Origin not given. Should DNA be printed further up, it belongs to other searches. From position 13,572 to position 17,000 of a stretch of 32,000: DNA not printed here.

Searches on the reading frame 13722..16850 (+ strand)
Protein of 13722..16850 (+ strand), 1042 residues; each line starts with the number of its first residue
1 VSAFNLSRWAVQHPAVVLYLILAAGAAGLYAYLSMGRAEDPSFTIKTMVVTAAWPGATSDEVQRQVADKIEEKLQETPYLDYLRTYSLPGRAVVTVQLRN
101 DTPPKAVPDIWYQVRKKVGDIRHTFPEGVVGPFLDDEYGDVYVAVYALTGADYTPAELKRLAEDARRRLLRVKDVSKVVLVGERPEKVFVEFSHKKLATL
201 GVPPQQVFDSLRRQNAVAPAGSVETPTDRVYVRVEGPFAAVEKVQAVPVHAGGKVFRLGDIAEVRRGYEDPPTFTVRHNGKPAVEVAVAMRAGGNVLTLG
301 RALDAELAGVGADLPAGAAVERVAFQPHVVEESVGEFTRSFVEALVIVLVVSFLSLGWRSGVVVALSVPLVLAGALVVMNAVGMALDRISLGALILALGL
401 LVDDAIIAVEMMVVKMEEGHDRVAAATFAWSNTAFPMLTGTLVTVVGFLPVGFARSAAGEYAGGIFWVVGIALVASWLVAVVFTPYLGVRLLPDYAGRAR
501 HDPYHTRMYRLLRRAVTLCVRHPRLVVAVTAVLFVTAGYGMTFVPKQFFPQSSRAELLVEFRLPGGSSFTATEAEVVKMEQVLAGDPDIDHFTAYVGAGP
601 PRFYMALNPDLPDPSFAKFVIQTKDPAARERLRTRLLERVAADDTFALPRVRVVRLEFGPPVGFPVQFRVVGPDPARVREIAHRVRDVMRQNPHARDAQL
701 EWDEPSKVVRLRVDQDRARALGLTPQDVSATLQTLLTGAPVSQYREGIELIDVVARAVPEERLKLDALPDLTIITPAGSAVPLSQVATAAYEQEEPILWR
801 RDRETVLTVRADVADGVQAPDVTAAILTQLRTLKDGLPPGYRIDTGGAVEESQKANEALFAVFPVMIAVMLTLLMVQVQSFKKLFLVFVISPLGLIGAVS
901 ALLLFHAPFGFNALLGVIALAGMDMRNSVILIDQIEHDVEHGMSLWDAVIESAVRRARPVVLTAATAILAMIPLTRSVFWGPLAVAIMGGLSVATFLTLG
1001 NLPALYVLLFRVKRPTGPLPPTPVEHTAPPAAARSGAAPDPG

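Call 25: search_protein_families(library=pfam, proteins=[window:13722-16850:+], max_evalue=0.01)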
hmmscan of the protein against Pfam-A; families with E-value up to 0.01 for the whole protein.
window:13722-16850:+ (1042 aa): 1 family
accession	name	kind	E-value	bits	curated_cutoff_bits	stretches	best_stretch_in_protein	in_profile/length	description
PF00873.25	ACR_tran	-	2.8e-161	538.9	28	1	7-1009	2-1020/1021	AcrB/AcrD/AcrF family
